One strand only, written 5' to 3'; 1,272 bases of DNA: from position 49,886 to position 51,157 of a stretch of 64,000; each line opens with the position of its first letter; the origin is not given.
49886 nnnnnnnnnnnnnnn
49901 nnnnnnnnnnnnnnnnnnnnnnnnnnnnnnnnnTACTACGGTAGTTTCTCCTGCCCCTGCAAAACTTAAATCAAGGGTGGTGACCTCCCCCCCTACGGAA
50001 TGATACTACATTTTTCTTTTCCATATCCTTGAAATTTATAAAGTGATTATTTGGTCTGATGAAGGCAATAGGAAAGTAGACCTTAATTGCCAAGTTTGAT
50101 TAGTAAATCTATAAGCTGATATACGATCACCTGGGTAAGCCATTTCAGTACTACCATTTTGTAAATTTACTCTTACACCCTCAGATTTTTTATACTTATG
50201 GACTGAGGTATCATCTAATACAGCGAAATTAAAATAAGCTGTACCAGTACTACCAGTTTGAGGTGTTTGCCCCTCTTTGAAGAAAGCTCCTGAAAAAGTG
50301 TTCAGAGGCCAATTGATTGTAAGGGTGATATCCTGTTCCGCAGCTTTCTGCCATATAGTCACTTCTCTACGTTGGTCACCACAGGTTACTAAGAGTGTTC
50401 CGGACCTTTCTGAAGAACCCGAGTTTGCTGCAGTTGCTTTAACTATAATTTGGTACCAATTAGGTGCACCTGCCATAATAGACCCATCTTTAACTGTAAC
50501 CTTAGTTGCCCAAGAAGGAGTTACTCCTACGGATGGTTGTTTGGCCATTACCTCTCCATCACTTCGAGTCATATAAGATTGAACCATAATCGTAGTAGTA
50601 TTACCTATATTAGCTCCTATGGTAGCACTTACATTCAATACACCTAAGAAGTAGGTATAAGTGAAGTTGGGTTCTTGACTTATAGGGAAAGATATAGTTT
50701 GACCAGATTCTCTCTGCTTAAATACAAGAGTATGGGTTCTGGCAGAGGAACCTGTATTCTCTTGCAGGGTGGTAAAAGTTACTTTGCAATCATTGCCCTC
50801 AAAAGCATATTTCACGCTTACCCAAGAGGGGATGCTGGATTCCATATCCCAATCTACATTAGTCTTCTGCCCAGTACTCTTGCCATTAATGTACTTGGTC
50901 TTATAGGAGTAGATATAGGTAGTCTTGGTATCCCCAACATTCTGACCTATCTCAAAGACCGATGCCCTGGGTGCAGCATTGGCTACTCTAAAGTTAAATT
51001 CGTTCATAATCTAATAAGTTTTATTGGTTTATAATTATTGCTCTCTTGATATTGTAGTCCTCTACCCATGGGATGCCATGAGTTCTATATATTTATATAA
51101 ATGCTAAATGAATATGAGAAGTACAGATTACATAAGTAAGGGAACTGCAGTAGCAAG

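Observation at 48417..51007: Tandem array of three BACON/Ig-like paralogs: one constitutive, two switchable, up to four display states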

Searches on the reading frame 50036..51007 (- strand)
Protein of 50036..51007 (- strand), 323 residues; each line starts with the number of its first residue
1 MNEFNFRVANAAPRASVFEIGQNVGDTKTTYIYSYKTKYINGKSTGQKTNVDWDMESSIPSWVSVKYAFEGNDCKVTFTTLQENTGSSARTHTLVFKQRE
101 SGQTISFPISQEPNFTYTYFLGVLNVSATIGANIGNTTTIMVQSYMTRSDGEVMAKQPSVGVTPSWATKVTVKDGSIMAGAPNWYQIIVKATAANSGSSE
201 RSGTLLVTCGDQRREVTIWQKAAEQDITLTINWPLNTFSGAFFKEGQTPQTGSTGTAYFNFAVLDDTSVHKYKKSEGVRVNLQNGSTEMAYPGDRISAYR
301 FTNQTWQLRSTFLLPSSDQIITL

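Call 7: search_protein_families(library=pfam, max_evalue=1, proteins=[window:50039-51007:-])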
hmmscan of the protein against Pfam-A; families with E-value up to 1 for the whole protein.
seq(323 aa): 3 families
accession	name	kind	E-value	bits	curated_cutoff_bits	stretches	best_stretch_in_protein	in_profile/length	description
PF13004.13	BACON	-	6.7e-11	42.5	25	2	56-112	5-61/61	Putative binding domain, N-terminal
PF01459.28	Porin_3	-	0.00047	20.1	28.4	1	25-127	46-145/271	Eukaryotic porin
PF19190.6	BACON_2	-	0.058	13.8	25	0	48-109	30-91/94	Viral BACON domain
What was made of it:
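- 50036..51007 (-): Gene A: intact 323-aa ORF without a tract. It has two BACON/Ig-like repeats plus a distinct C-terminal domain (about 50039-50335). Pfam BACON scores 42.5 bits in 2 stretches, the best at aa 56-112 (call 7).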

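Call 8: search_protein_families(library=phrogs, max_evalue=0.01, proteins=[window:50039-51007:-])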
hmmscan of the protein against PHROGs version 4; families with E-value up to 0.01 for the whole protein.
seq(323 aa): 1 family
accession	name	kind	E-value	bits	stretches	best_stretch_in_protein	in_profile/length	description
phrog_4757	-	unknown function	4.8e-05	23.7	1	124-246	159-281/359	-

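Call 30: find_homologous_proteins(query=window:50036-51007:-)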
Query window:50036-51007:- (323 aa): 1417 proteins with E <= 0.001 among 2490 candidates; the best 120 are listed.
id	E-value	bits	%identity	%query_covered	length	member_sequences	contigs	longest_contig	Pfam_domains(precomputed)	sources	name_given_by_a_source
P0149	2.7e-208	708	98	100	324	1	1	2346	PF13004.14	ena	-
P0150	7.4e-208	707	98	100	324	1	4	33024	-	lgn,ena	-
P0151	1.9e-206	702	97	100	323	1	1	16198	PF13004.14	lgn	-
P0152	3.8e-206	701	97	100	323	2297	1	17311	PF13004.14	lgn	-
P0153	5.4e-206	701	96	100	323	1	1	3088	PF13004.14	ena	-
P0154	6.5e-206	700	97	100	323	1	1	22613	PF13004.14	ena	-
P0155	7.0e-206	700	97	100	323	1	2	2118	PF13004.14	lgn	-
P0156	1.7e-205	699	97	100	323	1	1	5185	PF13004.14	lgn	-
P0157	1.8e-205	699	97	100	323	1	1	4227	PF13004.14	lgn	-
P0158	2.4e-205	699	97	100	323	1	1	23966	PF13004.14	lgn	-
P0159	3.6e-205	698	96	100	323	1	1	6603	PF13004.14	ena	-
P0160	4.3e-205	698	97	100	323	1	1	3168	PF13004.14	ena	-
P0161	1.3e-204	696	96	100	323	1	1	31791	PF13004.14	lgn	-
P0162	1.7e-204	696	95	100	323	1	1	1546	PF13004.14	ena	-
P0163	3.2e-204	695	97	100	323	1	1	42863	PF13004.14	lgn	-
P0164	3.9e-204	695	96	100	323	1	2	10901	PF13004.14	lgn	-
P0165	4.0e-204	694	96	100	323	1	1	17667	PF13004.14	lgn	-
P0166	4.1e-204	694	96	100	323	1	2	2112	PF13004.14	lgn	-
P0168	5.1e-204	694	96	100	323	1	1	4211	PF13004.14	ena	-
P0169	1.0e-203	693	96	100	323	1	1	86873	PF13004.14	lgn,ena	-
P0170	1.1e-203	693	96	100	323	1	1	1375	PF13004.14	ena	-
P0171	1.3e-203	693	96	100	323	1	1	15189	PF13004.14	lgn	-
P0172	2.3e-203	692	96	100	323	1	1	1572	PF13004.14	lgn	-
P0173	3.7e-203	691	96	100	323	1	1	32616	PF13004.14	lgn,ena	-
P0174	3.8e-203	691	95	100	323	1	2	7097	PF13004.14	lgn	-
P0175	4.1e-203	691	96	100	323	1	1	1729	PF13004.14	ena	-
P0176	4.8e-203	691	96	100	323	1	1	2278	PF13004.14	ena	-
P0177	5.3e-203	691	95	100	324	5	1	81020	PF13004.14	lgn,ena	-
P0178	5.3e-203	691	96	100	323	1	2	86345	PF13004.14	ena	-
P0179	5.3e-203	691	95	100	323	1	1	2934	PF13004.14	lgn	-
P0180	6.0e-203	691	95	100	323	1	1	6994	PF13004.14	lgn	-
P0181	6.3e-203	691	96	100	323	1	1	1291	PF13004.14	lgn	-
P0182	7.0e-203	690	96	100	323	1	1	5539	PF13004.14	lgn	-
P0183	7.8e-203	690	96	100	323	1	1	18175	PF13004.14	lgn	-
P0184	8.3e-203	690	96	100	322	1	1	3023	PF13004.14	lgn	-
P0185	1.1e-202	690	95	100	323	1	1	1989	PF13004.14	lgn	-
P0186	1.2e-202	690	96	100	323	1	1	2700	PF13004.14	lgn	-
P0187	1.4e-202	689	95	100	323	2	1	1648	PF13004.14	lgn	-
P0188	2.2e-202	689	95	100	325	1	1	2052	PF13004.14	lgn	-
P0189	2.3e-202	689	95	100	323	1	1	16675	PF13004.14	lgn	-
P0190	2.5e-202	689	95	100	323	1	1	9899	PF13004.14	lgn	-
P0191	2.8e-202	688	95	100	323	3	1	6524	PF13004.14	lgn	-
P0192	3.1e-202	688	95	100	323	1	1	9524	PF13004.14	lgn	-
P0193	3.6e-202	688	95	100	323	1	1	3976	PF13004.14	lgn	-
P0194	4.4e-202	688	95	100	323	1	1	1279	PF13004.14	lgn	-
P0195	4.8e-202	688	96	100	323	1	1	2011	PF13004.14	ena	-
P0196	6.3e-202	687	95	100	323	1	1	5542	PF13004.14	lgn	-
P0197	6.5e-202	687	96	100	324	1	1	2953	PF13004.14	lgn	-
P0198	7.7e-202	687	95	100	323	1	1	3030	PF13004.14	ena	-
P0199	9.0e-202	687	95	100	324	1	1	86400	PF13004.14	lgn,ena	-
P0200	1.2e-201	686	95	100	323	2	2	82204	PF13004.14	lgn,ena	-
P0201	1.6e-201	686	94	100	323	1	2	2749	PF13004.14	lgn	-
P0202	1.8e-201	686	94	100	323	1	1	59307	PF13004.14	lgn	-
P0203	1.9e-201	686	95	100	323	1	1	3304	PF13004.14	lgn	-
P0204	2.0e-201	686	95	100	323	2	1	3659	PF13004.14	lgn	-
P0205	2.3e-201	685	96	100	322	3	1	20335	PF13004.14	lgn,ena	-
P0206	2.4e-201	685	96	100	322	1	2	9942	PF13004.14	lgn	-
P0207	2.6e-201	685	95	100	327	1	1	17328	PF13004.14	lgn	-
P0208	3.6e-201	685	96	100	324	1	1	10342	PF13004.14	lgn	-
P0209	3.7e-201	685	95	100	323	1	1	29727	PF13004.14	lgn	-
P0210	3.8e-201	685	95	100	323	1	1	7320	PF13004.14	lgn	-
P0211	5.1e-201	684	94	100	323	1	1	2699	PF13004.14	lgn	-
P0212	6.3e-201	684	95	100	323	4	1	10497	PF13004.14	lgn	-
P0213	8.3e-201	684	94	100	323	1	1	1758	PF13004.14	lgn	-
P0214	9.2e-201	683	95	100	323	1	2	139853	PF13004.14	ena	-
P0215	9.6e-201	683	94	100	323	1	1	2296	PF13004.14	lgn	-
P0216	9.6e-201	683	94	100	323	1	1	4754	PF13004.14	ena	-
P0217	1.1e-200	683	95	100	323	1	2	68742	PF13004.14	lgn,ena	-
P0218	1.1e-200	683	95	100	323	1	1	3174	PF13004.14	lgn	-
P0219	1.1e-200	683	95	100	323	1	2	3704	PF13004.14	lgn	-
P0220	1.3e-200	683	94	100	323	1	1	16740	PF13004.14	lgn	-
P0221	1.3e-200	683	95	100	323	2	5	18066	PF13004.14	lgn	-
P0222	1.4e-200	683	94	100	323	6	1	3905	PF13004.14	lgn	-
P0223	1.5e-200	683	96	100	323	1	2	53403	PF13004.14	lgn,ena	-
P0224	2.0e-200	682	94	100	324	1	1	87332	PF13004.14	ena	-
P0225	2.8e-200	682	95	100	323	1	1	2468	PF13004.14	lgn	-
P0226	3.1e-200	682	94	100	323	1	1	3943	PF13004.14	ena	-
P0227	3.2e-200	682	96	100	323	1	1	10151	PF13004.14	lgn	-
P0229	4.1e-200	681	95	100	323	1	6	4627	PF13004.14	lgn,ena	-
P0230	5.3e-200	681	95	100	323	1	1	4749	PF13004.14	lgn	-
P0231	5.9e-200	681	93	100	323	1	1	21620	PF13004.14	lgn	-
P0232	6.5e-200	681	94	100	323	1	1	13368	PF13004.14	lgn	-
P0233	6.7e-200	681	95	100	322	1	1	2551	PF13004.14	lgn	-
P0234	7.6e-200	680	95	100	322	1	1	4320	PF13004.14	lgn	-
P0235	1.2e-199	680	94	100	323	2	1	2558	PF13004.14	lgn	-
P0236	1.2e-199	680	94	100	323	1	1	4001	PF13004.14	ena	-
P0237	1.3e-199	680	95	100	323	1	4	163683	PF13004.14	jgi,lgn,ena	jgi:hypothetical protein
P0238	1.5e-199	679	93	100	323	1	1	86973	PF13004.14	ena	-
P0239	1.6e-199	679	94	100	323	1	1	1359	PF13004.14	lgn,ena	-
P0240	1.6e-199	679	94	100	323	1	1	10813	PF13004.14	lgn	-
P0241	1.7e-199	679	94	100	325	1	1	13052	PF13004.14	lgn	-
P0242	2.0e-199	679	94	100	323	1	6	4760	PF13004.14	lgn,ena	-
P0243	2.3e-199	679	94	100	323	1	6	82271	PF13004.14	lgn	-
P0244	2.4e-199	679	93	100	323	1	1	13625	PF13004.14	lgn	-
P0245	2.4e-199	679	94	100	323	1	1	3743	PF13004.14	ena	-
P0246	3.9e-199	678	94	100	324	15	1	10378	PF13004.14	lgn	-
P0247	4.0e-199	678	94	100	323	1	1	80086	PF13004.14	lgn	-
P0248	5.7e-199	678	93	100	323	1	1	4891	PF13004.14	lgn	-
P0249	6.1e-199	677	93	100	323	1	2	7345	PF13004.14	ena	-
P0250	6.1e-199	677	93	100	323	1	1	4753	PF13004.14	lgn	-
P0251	6.5e-199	677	94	100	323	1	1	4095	PF13004.14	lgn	-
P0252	9.5e-199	677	95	100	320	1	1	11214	PF13004.14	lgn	-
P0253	1.1e-198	677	93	100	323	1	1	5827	PF13004.14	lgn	-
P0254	1.2e-198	677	95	100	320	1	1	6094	PF13004.14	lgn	-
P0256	2.1e-198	676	94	100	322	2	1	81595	PF13004.14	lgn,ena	-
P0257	2.2e-198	676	93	100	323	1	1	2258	PF13004.14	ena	-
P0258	2.2e-198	676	95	100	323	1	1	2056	PF13004.14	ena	-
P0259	2.4e-198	676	94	100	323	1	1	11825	PF13004.14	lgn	-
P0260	2.6e-198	675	95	100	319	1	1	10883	PF13004.14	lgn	-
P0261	2.7e-198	675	94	100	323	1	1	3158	PF13004.14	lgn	-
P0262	3.0e-198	675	94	100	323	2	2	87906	PF13004.14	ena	-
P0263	3.2e-198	675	93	100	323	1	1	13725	PF13004.14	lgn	-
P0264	3.4e-198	675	93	100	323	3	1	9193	PF13004.14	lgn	-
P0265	3.9e-198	675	94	100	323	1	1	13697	PF13004.14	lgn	-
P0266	5.5e-198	674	94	100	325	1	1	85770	PF13004.14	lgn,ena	-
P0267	6.5e-198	674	94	100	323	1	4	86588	PF13004.14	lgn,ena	-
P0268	6.9e-198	674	95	100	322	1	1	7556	PF13004.14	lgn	-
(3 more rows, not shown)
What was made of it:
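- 50036..51007 (-): More than 1400 database homologs were found, with one cluster of 2297 members (call 30).
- Tried and rejected: It was useless for a deep alignment (call 30).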

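Call 44: find_encoding_contigs(protein=P0243, flank=3000, max_places=10)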
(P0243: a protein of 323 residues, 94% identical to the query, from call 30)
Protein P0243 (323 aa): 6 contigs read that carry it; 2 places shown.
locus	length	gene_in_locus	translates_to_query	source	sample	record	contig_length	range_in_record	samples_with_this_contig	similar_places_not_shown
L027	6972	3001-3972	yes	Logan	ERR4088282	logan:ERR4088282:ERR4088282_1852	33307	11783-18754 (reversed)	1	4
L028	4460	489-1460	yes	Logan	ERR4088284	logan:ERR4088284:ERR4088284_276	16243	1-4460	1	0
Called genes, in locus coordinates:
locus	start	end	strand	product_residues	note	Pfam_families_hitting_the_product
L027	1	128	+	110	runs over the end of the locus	-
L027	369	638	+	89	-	-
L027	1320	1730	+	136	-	-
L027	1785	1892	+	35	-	-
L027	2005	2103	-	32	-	-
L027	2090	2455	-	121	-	-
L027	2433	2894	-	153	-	-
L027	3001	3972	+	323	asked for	PF13004:BACON (faint)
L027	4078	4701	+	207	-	-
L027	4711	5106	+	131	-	PF13004:BACON (weak)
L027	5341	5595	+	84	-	-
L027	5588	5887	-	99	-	-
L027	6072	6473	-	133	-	-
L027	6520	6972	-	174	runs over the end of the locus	-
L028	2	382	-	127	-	?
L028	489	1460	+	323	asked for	PF13004:BACON (faint)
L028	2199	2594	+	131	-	PF13004:BACON (weak)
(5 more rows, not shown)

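Call 45: find_encoding_contigs(protein=P0229, flank=3000, max_places=10)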
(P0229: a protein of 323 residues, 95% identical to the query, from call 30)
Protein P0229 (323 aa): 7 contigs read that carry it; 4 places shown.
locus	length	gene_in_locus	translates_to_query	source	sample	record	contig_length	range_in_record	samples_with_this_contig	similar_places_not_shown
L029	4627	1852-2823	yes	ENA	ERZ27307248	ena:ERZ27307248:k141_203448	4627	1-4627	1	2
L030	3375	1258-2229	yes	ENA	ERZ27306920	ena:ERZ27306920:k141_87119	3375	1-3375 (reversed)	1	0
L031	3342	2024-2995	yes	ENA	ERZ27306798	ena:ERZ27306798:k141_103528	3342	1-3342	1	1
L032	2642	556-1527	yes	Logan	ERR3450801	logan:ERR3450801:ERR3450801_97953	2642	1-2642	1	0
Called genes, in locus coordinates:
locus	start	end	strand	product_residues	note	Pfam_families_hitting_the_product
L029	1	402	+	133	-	?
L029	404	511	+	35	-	-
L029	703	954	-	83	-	-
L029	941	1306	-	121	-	-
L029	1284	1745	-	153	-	-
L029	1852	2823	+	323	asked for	PF13004:BACON (faint)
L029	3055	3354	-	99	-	-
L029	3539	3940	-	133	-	-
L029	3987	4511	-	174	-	-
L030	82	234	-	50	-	-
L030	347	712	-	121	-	-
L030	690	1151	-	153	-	-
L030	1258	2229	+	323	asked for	PF13004:BACON (faint)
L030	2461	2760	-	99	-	-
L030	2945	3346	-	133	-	-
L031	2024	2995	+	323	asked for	PF13004:BACON (faint)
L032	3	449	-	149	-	?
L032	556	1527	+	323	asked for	PF13004:BACON (faint)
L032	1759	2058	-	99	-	-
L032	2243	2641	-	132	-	?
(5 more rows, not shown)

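Call 81: search_dna_similar(query=window:50036-51007:-, collection=phages, mode=protein, max_rows=12, max_evalue=0.001)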
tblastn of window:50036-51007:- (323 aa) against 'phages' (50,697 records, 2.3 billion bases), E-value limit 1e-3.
No match.
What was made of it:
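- Closest known: Hypermutable polyG tracts in Campylobacter Fletchervirus phages. Different: Gene A finds nothing in GenBank phages (call 81).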

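Call 82: find_related_loci(query=window:50036-51007:-, collection=genome_contigs, flank=4000)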
Query window:50036-51007:- (323 aa) in genome_contigs; peptide patterns used: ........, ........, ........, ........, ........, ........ (x = any residue, [..] = any of these).
66 stretches matched a pattern, but none encodes a relative of the query by tblastn (E <= 1e-3).
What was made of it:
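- Tried and rejected: A scan of GTDB representative genomes for gene A found no relative, so there is no host or prophage clue (call 82).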
